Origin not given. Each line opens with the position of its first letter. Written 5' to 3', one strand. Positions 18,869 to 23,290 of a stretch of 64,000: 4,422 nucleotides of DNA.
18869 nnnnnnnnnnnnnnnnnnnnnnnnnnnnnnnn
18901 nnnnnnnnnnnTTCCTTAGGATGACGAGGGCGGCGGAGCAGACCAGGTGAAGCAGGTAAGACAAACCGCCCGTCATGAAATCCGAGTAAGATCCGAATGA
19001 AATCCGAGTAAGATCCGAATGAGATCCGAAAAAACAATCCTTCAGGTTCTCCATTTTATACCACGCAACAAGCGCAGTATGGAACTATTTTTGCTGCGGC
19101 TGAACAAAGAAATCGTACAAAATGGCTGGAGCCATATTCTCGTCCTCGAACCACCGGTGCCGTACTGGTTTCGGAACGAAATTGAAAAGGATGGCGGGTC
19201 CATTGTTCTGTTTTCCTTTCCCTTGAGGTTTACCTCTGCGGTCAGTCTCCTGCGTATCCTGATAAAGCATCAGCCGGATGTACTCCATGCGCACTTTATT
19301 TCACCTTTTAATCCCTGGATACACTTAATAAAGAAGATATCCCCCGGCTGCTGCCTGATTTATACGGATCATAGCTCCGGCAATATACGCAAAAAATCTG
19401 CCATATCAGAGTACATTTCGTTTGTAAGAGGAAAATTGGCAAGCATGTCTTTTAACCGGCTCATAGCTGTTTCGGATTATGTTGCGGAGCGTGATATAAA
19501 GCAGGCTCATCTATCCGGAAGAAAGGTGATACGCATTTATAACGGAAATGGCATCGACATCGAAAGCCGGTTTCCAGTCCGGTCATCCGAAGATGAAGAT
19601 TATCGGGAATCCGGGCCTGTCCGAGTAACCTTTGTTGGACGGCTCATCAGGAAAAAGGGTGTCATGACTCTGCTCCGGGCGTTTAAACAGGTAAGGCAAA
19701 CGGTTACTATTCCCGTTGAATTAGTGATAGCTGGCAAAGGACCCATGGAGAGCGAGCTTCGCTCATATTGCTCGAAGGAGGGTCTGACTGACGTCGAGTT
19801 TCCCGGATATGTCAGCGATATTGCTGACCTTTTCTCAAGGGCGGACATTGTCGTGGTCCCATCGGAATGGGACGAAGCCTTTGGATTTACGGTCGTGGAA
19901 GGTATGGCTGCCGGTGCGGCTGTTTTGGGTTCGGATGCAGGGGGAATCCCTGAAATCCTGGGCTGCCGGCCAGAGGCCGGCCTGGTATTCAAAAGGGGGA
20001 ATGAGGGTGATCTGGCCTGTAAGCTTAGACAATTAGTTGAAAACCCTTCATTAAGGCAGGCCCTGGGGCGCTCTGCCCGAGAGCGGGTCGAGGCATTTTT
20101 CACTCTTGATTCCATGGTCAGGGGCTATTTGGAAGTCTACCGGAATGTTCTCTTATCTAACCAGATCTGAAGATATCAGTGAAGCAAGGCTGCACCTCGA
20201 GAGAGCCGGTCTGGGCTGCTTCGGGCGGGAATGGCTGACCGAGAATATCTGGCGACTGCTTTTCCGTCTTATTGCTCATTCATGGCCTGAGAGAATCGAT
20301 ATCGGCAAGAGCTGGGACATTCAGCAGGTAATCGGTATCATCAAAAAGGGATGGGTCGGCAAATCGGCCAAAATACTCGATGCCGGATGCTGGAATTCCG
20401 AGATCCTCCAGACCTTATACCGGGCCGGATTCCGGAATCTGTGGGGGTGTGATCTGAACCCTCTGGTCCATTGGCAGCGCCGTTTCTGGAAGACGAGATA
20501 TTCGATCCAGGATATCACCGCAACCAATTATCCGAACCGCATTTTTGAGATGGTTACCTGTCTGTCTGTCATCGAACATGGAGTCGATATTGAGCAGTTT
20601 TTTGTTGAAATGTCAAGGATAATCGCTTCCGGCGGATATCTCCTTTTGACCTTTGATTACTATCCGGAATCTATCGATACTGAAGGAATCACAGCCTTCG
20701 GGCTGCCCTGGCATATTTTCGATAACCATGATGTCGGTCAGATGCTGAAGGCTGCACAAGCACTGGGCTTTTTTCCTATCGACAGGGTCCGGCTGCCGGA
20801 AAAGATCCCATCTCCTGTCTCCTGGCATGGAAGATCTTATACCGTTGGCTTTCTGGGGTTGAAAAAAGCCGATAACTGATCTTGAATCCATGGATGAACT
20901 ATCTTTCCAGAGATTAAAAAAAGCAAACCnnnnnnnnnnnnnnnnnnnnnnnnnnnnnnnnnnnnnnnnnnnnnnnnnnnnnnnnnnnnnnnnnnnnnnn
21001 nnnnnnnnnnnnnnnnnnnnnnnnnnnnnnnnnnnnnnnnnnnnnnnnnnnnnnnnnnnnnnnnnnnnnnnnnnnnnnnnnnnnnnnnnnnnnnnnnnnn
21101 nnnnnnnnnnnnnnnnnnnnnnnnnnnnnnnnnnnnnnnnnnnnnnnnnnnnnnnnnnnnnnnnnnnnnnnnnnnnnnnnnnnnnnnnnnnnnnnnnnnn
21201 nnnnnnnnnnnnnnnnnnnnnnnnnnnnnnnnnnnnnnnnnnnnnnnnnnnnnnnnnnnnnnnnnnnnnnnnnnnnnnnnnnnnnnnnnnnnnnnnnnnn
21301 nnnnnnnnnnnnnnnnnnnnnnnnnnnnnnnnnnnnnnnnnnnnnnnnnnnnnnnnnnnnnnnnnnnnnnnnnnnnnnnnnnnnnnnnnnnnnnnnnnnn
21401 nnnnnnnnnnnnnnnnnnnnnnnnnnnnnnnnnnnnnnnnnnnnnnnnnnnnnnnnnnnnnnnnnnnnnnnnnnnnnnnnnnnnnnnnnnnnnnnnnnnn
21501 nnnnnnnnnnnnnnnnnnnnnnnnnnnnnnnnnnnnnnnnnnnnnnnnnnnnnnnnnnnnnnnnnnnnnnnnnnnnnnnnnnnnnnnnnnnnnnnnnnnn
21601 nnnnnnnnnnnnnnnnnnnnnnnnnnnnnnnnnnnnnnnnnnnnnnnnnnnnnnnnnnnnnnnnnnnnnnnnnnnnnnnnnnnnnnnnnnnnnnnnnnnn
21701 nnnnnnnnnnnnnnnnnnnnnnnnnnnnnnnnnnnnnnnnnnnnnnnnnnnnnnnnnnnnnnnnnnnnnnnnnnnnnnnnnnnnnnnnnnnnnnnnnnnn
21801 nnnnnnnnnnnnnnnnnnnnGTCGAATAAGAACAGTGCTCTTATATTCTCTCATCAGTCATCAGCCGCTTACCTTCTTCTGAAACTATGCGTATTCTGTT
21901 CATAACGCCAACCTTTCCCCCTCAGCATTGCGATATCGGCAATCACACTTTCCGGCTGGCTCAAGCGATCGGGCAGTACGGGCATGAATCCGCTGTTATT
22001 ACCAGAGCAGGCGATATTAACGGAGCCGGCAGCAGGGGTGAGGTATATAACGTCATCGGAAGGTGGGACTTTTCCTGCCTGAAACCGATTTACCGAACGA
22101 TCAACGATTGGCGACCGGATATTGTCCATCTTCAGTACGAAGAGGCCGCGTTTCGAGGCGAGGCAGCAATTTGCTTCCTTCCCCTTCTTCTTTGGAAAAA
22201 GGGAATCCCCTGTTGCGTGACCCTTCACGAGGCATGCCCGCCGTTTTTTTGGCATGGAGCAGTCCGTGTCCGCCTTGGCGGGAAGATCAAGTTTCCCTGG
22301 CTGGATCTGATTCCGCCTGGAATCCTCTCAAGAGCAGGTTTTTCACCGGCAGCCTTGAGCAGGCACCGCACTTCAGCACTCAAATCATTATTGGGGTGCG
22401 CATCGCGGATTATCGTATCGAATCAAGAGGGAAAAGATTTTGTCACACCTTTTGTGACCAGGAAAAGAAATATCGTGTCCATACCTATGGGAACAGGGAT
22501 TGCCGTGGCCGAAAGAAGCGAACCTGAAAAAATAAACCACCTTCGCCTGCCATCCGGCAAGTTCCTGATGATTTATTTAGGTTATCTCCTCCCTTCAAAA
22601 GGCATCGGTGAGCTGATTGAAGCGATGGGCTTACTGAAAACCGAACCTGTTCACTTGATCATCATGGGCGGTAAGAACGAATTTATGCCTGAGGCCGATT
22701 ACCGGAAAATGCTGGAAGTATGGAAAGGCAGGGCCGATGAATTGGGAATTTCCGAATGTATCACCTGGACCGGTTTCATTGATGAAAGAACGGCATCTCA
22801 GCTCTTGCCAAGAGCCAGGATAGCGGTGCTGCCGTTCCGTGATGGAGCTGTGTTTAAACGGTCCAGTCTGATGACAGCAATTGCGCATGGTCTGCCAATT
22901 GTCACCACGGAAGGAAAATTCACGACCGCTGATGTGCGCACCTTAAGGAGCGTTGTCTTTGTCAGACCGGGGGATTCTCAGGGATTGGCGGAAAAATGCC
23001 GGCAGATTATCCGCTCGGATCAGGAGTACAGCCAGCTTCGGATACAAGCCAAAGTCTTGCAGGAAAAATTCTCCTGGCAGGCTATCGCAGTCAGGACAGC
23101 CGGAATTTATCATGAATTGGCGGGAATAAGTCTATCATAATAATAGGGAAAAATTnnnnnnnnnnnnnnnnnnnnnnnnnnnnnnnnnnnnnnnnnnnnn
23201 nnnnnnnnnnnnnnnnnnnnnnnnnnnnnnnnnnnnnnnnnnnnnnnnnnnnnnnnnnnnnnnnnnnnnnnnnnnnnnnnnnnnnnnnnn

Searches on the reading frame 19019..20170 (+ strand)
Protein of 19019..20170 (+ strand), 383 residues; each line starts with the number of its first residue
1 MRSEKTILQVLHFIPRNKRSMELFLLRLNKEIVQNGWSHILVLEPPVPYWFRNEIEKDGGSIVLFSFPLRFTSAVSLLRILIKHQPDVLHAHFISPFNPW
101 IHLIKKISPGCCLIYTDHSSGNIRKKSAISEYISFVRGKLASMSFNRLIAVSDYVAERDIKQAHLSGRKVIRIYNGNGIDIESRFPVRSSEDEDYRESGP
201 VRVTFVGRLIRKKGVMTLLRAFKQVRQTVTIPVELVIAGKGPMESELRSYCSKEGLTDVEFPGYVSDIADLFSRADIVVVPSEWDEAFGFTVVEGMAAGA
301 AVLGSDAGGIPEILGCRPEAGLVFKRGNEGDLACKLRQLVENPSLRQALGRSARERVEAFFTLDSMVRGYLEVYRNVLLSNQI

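Call 5: search_protein_families(library=pfam, proteins=[window:19019-20170:+], max_evalue=0.001)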
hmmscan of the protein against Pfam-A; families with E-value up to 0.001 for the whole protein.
window:19019-20170:+ (383 aa): 6 families
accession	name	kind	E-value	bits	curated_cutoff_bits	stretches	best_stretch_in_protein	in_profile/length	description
PF00534.26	Glycos_transf_1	-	1.4e-36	126.1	26.4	1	198-356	13-172/172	Glycosyl transferases group 1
PF13692.12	Glyco_trans_1_4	-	1.3e-31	110.2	27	1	202-342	3-142/142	Glycosyl transferases group 1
PF13439.12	Glyco_transf_4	-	3e-12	47.3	28.5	1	65-176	52-165/170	Glycosyltransferase Family 4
PF20706.3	GT4-conflict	-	2.7e-10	40.2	26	1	191-317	188-323/385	Family 4 Glycosyltransferase in conflict systems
PF13524.12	Glyco_trans_1_2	-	1e-09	38.9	25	1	235-368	17-140/144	Glycosyl transferase-like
PF13579.12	Glyco_trans_4_4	-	3.2e-05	24.8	29.7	0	30-175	12-157/158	Glycosyl transferase 4-like domain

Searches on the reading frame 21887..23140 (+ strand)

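Call 5: search_protein_families(library=pfam, proteins=[window:21887-23140:+], max_evalue=0.001)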
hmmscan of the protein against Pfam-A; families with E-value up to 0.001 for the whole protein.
window:21887-23140:+ (417 aa): 4 families
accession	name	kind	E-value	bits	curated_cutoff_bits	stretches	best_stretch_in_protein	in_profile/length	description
PF13692.12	Glyco_trans_1_4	-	8.6e-16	58.9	27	1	227-376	3-141/142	Glycosyl transferases group 1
PF00534.26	Glycos_transf_1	-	3.9e-15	56.3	26.4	1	213-389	3-170/172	Glycosyl transferases group 1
PF13439.12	Glyco_transf_4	-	1.1e-10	42.2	28.5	1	18-202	5-165/170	Glycosyltransferase Family 4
PF13579.12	Glyco_trans_4_4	-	8.2e-07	29.9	29.7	1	18-202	4-158/158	Glycosyl transferase 4-like domain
